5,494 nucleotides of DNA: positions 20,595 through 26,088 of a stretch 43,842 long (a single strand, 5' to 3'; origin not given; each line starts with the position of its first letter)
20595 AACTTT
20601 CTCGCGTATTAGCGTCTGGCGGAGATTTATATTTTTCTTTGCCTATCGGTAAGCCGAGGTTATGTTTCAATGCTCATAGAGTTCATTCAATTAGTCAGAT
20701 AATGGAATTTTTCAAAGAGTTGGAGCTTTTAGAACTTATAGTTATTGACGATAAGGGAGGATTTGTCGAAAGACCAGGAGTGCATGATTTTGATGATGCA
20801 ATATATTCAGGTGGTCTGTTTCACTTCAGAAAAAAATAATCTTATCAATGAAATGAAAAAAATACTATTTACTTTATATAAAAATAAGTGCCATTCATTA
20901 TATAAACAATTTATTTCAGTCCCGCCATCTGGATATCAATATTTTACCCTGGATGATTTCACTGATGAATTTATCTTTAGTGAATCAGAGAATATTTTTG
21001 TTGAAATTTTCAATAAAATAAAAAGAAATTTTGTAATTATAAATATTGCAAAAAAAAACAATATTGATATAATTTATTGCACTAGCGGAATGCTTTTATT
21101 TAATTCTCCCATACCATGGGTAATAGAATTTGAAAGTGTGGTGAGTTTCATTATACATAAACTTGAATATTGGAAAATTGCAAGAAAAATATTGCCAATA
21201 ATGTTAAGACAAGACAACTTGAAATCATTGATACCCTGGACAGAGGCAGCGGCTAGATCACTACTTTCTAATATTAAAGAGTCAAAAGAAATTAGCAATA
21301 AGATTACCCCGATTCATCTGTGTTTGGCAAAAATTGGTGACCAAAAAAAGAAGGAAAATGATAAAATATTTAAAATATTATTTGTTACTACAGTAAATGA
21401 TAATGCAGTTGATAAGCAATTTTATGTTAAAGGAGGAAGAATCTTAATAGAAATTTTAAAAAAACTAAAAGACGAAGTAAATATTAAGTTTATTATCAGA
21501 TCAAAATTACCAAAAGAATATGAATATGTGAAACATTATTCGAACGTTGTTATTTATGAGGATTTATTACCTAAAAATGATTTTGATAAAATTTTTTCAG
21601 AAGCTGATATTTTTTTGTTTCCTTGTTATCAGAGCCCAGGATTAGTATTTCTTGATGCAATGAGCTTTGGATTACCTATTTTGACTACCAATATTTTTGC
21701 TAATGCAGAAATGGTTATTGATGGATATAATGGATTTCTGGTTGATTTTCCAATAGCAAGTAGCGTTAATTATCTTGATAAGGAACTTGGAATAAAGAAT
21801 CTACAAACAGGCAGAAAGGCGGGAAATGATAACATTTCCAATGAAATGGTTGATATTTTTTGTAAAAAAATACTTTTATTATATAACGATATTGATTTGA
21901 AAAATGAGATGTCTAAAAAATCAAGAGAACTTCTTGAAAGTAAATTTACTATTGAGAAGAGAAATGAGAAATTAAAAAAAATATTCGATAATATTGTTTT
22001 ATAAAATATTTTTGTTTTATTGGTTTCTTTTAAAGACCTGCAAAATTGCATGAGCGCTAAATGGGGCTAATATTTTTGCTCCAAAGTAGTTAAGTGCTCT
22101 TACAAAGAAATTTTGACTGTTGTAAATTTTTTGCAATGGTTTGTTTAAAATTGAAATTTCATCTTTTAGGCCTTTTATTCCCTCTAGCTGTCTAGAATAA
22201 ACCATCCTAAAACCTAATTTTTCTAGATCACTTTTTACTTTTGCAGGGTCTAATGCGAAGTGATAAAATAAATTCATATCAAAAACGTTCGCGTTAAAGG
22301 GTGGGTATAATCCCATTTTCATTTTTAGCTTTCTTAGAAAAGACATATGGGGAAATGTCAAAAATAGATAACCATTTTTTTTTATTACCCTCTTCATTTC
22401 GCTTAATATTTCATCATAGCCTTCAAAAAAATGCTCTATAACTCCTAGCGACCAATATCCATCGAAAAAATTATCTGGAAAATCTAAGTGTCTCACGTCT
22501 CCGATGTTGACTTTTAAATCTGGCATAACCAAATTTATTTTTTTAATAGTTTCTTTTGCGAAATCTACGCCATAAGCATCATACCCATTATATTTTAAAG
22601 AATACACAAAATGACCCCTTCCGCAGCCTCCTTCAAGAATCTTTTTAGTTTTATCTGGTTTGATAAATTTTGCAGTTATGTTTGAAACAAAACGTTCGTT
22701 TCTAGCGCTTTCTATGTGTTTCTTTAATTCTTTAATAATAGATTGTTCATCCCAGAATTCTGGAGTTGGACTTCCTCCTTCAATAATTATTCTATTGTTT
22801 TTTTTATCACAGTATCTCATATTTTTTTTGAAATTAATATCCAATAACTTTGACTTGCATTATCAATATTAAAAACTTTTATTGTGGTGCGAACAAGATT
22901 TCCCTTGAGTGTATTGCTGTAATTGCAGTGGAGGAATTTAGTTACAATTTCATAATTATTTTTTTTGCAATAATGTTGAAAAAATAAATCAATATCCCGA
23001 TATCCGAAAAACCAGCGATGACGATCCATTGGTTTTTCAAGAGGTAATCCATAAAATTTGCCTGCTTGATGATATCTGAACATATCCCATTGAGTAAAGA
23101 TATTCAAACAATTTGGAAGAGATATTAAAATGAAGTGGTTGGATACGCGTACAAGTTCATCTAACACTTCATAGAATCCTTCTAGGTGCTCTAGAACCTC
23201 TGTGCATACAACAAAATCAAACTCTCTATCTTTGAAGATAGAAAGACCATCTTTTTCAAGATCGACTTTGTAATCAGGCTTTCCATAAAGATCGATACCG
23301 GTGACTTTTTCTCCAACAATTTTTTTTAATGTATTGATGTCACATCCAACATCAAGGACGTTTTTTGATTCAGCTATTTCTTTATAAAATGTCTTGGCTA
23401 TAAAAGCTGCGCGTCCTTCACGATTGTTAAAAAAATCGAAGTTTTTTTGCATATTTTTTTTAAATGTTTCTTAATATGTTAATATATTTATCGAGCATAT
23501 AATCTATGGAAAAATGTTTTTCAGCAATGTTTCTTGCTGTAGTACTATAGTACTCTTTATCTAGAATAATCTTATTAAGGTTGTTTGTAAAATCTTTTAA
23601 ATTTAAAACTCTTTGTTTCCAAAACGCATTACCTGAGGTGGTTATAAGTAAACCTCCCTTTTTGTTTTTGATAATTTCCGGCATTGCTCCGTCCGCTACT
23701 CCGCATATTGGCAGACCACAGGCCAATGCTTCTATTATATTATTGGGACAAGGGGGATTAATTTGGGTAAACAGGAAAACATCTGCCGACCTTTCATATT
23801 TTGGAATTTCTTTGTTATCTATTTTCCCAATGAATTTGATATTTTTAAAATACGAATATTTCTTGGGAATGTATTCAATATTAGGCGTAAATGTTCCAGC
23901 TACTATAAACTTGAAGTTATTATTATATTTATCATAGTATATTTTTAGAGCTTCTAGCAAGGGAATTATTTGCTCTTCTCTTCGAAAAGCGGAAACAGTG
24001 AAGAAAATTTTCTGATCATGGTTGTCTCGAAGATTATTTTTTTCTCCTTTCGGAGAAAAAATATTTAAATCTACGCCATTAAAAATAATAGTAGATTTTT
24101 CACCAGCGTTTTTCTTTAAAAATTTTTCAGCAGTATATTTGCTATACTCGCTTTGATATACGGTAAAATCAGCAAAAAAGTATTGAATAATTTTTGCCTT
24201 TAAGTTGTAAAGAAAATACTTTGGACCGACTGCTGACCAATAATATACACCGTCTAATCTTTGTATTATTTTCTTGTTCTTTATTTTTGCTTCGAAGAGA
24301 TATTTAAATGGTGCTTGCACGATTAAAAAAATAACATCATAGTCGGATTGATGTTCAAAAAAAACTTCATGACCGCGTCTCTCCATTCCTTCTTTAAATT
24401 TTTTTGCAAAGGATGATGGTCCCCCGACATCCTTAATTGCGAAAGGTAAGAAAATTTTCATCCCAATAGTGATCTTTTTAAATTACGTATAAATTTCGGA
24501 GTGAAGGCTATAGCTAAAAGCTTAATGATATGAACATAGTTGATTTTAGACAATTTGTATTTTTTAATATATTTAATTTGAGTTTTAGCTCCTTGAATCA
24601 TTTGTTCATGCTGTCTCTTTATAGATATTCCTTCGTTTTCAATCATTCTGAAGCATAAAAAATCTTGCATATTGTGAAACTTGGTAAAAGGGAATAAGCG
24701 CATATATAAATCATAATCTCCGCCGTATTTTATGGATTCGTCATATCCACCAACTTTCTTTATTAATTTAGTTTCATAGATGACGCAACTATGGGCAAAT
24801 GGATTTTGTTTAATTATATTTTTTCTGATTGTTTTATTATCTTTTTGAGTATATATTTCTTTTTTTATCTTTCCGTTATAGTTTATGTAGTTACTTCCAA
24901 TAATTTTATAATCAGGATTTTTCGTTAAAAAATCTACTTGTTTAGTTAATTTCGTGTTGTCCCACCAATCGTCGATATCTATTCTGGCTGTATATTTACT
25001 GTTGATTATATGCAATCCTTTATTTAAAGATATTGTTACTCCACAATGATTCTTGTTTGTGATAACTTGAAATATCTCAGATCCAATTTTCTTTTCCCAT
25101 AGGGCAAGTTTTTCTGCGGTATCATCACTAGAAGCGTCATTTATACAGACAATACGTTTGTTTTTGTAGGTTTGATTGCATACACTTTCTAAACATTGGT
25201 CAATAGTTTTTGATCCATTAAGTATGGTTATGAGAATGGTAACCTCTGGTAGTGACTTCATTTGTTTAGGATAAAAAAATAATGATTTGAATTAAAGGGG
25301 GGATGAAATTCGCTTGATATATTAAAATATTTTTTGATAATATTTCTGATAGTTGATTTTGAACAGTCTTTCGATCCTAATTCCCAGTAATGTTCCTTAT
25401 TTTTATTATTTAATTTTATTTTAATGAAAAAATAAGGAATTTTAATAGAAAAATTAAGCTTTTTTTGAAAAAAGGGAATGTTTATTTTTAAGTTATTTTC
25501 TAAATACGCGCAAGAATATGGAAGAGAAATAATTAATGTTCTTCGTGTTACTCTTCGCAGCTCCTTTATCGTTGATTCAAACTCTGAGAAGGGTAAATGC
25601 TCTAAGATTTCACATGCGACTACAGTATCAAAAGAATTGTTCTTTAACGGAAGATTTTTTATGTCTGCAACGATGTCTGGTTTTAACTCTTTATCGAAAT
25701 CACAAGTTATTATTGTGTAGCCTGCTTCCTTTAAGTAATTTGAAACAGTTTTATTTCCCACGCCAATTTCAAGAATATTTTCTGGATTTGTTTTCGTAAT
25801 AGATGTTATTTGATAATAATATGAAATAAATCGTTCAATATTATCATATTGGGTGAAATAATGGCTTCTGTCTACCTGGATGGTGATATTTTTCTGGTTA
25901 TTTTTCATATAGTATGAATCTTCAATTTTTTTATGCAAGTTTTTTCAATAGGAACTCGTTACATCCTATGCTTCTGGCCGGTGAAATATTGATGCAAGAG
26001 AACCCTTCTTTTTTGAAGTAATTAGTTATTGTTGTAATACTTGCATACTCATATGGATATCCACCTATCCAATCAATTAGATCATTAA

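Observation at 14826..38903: Hyper-modifying glycan island: nine SAM-methyltransferases interleaved with six glycosyltransferases, an amidotransferase and a carbamoyltransferase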

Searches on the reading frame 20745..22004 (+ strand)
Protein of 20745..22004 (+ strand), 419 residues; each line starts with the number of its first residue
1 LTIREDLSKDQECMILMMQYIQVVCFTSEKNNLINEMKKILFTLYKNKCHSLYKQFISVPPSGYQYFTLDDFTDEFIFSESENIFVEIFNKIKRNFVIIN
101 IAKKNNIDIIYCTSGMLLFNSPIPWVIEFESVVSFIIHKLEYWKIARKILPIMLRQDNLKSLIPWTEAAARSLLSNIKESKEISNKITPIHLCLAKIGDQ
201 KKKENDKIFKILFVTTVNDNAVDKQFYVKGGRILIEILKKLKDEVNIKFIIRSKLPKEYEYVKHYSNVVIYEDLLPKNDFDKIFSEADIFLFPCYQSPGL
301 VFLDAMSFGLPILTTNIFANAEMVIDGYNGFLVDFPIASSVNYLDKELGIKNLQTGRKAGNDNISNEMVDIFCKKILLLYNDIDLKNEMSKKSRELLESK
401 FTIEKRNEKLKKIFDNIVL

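Call 3: search_protein_families(library=pfam, proteins=[window:20745-22004:+], max_evalue=0.01)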
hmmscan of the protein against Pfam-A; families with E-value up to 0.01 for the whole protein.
window:20745-22004:+ (419 aa): 2 families
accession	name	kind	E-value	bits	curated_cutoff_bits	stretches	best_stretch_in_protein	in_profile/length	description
PF13692.12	Glyco_trans_1_4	-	8e-15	55.8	27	1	227-334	13-125/142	Glycosyl transferases group 1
PF00534.26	Glycos_transf_1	-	3.1e-13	50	26.4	1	227-344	26-152/172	Glycosyl transferases group 1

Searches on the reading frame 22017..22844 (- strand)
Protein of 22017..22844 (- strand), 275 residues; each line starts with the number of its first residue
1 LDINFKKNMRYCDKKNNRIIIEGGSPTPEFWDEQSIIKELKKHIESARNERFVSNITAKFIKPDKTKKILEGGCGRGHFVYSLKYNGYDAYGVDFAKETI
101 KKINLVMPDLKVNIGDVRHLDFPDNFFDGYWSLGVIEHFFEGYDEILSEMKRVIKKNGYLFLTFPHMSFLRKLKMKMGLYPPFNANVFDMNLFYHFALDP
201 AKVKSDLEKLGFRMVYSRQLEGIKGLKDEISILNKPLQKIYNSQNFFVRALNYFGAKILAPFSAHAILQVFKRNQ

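Call 3: search_protein_families(library=pfam, proteins=[window:22017-22844:-], max_evalue=0.01)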
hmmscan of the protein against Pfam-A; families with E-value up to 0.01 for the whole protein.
window:22017-22844:- (275 aa): 8 families
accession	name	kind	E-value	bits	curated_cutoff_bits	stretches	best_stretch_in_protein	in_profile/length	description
PF08241.18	Methyltransf_11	-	2.9e-17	63.5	21.2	1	70-162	1-95/95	Methyltransferase domain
PF13649.12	Methyltransf_25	-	4.2e-13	50.2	27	1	69-158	1-97/97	Methyltransferase domain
PF13489.12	Methyltransf_23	-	6.1e-11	42.8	27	1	51-176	7-131/164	Methyltransferase domain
PF13847.12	Methyltransf_31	-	2.6e-09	37.3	27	1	64-166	2-113/145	Methyltransferase domain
PF08242.18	Methyltransf_12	-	1.4e-05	26.2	30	1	70-160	1-98/98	Methyltransferase domain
PF07021.18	MetW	-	0.00032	20.8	21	1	66-170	14-115/193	Methionine biosynthesis protein MetW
PF07757.19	AdoMet_MTase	-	0.0012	19.5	27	1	65-99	61-95/115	Predicted AdoMet-dependent methyltransferase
PF03848.20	TehB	-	0.0013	18.7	20.4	1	58-159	26-129/193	Tellurite resistance protein TehB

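Call 16: search_protein_families(library=ncbifam, proteins=[window:22017-22844:-], max_evalue=0.001)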
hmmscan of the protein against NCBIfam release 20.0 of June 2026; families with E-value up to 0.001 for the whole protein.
window:22017-22844:- (275 aa): 21 families
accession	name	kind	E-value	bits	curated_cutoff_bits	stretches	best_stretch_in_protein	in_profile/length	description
NF045667.1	MTase_DVU1556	equivalog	2.4e-11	43.5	155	1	58-163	15-120/213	DVU_1556 family methyltransferase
TIGR02072.1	BioC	equivalog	3.8e-10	40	184.95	1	58-226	29-195/244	malonyl-ACP O-methyltransferase BioC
TIGR01983.1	UbiG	equivalog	1.1e-06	28.2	102.95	1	29-163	11-152/228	bifunctional 2-polyprenyl-6-hydroxyphenol methylase/3-demethylubiquinol 3-O-methyltransferase UbiG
NF045825.1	FAmtase_mtf2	equivalog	1.6e-06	27.6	400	1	65-163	58-159/248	fatty-acid O-methyltransferase Mtf2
NF001241.0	PRK00216.1-2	equivalog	8.3e-06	25.6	327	1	40-162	26-147/231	demethylmenaquinone methyltransferase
TIGR01934.1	MenG_MenH_UbiE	subfamily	9.1e-06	25.1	158.35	1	57-162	31-141/223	ubiquinone/menaquinone biosynthesis methyltransferase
NF008300.0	PRK11088.1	equivalog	1.9e-05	24.3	303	1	55-176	76-193/272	23S rRNA (guanine(745)-N(1))-methyltransferase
NF047649.1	MTase_UXPK_star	exception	2.7e-05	23.4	460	1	87-162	102-181/283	methyltransferase/UXPK-star double selenoprotein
TIGR02021.1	BchM-ChlM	equivalog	4.3e-05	23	158.9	1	58-180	45-172/218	magnesium protoporphyrin IX methyltransferase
NF001243.0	PRK00216.1-4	equivalog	6.3e-05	22.4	235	1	55-160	37-149/237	demethylmenaquinone methyltransferase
NF045649.1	2X_seleno_MduS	exception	8.5e-05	21.7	380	1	58-159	35-144/338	methyltransferase domain-containing selenoprotein MduS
NF007610.0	PRK10258.1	equivalog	9.3e-05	21.9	342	1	54-163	31-139/251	malonyl-ACP O-methyltransferase BioC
TIGR00477.1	tehB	equivalog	0.00011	21.6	219.5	1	58-160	69-172/238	tellurite resistance methyltransferase TehB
NF041536.1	ArsM_DUF2284_UU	exception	0.00011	20.7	575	1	65-163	76-181/459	arsenite methyltransferase/DUF2284 domain selenoprotein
NF045823.1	PthPhpthDimycoMt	equivalog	0.00013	21.3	300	1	66-161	67-165/256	phthiotriol/phenolphthiotriol dimycocerosates methyltransferase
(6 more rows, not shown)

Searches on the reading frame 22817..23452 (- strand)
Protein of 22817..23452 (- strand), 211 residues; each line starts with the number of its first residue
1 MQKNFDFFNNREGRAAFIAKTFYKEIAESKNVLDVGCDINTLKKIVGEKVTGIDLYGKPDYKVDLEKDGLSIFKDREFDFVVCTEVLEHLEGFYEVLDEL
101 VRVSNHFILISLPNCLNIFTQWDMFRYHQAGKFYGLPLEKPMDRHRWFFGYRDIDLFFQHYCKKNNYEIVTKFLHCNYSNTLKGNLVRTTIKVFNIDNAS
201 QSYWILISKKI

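Call 3: search_protein_families(library=pfam, proteins=[window:22817-23452:-], max_evalue=0.01)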
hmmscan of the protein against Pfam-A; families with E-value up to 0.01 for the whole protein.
window:22817-23452:- (211 aa): 4 families
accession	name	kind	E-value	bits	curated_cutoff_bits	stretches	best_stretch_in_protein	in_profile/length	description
PF13489.12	Methyltransf_23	-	1.4e-09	38.3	27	1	18-160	13-156/164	Methyltransferase domain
PF07021.18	MetW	-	6.6e-07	29.6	21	1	63-124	62-117/193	Methionine biosynthesis protein MetW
PF08241.18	Methyltransf_11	-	7.3e-06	27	21.2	1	47-103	18-86/95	Methyltransferase domain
PF08242.18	Methyltransf_12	-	0.0071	17.5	30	0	64-102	52-90/98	Methyltransferase domain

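Call 16: search_protein_families(library=ncbifam, proteins=[window:22817-23452:-], max_evalue=0.001)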
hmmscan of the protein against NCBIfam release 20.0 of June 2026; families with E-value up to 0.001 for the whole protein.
window:22817-23452:- (211 aa): 2 families
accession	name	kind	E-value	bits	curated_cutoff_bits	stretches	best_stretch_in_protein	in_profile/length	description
TIGR02081.1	metW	equivalog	3.1e-10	39.9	189.5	1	27-126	32-123/194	methionine biosynthesis protein MetW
TIGR01983.1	UbiG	equivalog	0.00017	20.9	102.95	0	28-103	49-142/228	bifunctional 2-polyprenyl-6-hydroxyphenol methylase/3-demethylubiquinol 3-O-methyltransferase UbiG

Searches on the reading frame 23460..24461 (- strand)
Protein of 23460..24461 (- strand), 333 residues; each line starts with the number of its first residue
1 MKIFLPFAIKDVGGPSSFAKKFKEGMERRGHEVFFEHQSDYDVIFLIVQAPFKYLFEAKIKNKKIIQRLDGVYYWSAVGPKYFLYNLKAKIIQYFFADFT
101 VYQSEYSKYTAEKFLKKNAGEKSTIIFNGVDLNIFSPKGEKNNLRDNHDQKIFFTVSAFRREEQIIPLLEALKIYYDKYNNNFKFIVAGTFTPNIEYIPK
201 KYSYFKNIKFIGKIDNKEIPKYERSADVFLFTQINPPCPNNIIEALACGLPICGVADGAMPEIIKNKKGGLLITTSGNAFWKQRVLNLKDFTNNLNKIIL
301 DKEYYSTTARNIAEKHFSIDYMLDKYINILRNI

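Call 3: search_protein_families(library=pfam, proteins=[window:23460-24461:-], max_evalue=0.01)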
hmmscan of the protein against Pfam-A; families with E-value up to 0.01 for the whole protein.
window:23460-24461:- (333 aa): 2 families
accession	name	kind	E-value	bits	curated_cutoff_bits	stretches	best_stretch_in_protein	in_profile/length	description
PF00534.26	Glycos_transf_1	-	2.5e-20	73.1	26.4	1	141-276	6-143/172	Glycosyl transferases group 1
PF13692.12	Glyco_trans_1_4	-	8.6e-15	55.7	27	1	151-278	2-129/142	Glycosyl transferases group 1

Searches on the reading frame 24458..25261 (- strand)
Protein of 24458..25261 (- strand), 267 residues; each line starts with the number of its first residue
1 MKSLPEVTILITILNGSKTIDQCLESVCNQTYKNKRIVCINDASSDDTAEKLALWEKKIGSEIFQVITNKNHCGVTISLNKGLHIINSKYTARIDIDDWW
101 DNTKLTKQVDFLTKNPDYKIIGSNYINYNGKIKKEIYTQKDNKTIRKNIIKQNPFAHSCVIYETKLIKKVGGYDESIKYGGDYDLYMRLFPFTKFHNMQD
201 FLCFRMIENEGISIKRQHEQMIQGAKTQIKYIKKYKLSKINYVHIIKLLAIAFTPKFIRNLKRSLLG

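Call 4: search_protein_families(library=pfam, proteins=[window:24458-25261:-], max_evalue=0.01)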
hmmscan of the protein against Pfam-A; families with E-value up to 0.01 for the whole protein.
window:24458-25261:- (267 aa): 3 families
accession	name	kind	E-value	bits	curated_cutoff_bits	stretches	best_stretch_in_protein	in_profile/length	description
PF00535.33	Glycos_transf_2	-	2.2e-23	83.5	23.3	1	8-151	1-146/168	Glycosyl transferase family 2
PF10111.15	Glyco_tranf_2_2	-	1.4e-10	41.6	27.3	1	9-199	2-210/276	Glycosyltransferase like family 2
PF13641.12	Glyco_tranf_2_3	-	1.9e-06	28.5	27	1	5-124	1-122/230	Glycosyltransferase like family 2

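Call 17: search_protein_families(library=ncbifam, proteins=[window:24458-25261:-], max_evalue=0.001)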
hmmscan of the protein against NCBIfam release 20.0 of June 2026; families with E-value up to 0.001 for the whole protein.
window:24458-25261:- (267 aa): 19 families
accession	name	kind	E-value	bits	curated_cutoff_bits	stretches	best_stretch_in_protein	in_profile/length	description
NF053739.1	GlytfEpsEBac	equivalog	4.4e-35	121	450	1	5-260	1-256/265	glycosyltransferase EpsE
NF047683.1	TeichurnBiosyTuaG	equivalog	1.1e-21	77.6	400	1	3-137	4-138/252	teichuronic acid biosynthesis protein TuaG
TIGR03937.1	PgaC_IcaA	equivalog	8.6e-16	57.9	422.3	1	2-123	42-161/407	poly-beta-1,6-N-acetyl-D-glucosamine synthase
NF007482.0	PRK10073.1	equivalog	3.3e-15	55.9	423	1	1-111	2-109/334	glycosyltransferase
TIGR03111.1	glyc2_xrt_Gpos1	hypoth_equivalog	1.9e-11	43.5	363.95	1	2-134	46-178/439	TIGR03111 family XrtG-associated glycosyltransferase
TIGR03965.1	mycofact_glyco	equivalog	2.6e-09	36.5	280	1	3-97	72-164/467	mycofactocin biosynthesis glycosyltransferase MftF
TIGR04440.1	glyco_TIGR04440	domain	5.9e-08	32.7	70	1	7-156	2-150/215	TIGR00180 family glycosyltransferase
NF050050.1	ProtGlycPglI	equivalog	1.4e-07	31.2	500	1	5-214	2-210/306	GalNAc(5)-diNAcBac-PP-undecaprenol beta-1,3-glucosyltransferase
NF041875.1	EPS_EpsD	equivalog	6.9e-07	29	370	1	8-190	2-190/325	exopolysaccharide biosynthesis glycosyltransferase EpsD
TIGR04182.1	glyco_TIGR04182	equivalog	6.5e-06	25.7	325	1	6-130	1-115/293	S-layer glycoprotein N-glycosyltransferase AglJ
NF038302.1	EPS_HpsE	equivalog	6.5e-06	25.3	300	1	6-124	2-123/307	hormogonium polysaccharide biosynthesis glycosyltransferase HpsE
NF007453.0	PRK10018.1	equivalog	8.3e-06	25.6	382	1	3-189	4-189/280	colanic acid biosynthesis glycosyltransferase WcaA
NF041394.1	GtaseAglG_Halo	equivalog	1e-05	25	440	1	19-181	17-182/304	glucosyl-dolichyl phosphate glucuronosyltransferase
NF045692.1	OglycostaseCruG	equivalog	1.8e-05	23.9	600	1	3-56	39-92/386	2'-O-glycosyltransferase CruG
TIGR04009.1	wcaE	equivalog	2.1e-05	23.9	369.2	1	35-191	34-180/248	colanic acid biosynthesis glycosyltransferase WcaE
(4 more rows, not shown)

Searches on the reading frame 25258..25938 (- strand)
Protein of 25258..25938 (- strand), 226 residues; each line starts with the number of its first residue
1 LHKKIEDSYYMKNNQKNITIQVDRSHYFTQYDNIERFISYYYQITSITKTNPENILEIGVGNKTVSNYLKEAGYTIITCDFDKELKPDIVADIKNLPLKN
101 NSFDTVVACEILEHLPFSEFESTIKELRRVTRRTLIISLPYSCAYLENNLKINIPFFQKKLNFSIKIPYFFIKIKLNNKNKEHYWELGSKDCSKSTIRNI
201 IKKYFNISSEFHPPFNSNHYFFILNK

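Call 4: search_protein_families(library=pfam, proteins=[window:25258-25938:-], max_evalue=0.01)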
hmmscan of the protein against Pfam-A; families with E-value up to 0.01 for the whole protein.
window:25258-25938:- (226 aa): 6 families
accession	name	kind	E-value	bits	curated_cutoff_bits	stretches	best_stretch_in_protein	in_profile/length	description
PF08241.18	Methyltransf_11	-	1.1e-11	45.6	21.2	1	56-133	1-89/95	Methyltransferase domain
PF13649.12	Methyltransf_25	-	1.9e-08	35.3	27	1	55-132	1-94/97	Methyltransferase domain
PF13489.12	Methyltransf_23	-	6.8e-05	23.1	27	1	49-130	20-107/164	Methyltransferase domain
PF05148.21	Methyltransf_8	-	0.00053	20.4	27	1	48-133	69-150/219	Hypothetical methyltransferase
PF08242.18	Methyltransf_12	-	0.00064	20.8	30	1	94-132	59-93/98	Methyltransferase domain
PF13847.12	Methyltransf_31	-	0.0018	18.4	27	1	90-143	60-113/145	Methyltransferase domain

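Call 16: search_protein_families(library=ncbifam, proteins=[window:25258-25938:-], max_evalue=0.001)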
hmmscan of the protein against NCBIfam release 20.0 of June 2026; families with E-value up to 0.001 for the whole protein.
window:25258-25938:- (226 aa): 3 families
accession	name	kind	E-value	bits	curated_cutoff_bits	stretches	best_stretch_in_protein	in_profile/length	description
NF041255.1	mycofact_MftM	equivalog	1.6e-09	37.5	200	1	89-141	191-243/289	mycofactocin oligosaccharide methyltransferase MftM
NF004452.0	PRK05785.1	equivalog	1.8e-08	34.1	207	1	9-209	9-208/228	hypothetical protein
NF001241.0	PRK00216.1-2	equivalog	0.00011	21.9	327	1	48-133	48-141/231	demethylmenaquinone methyltransferase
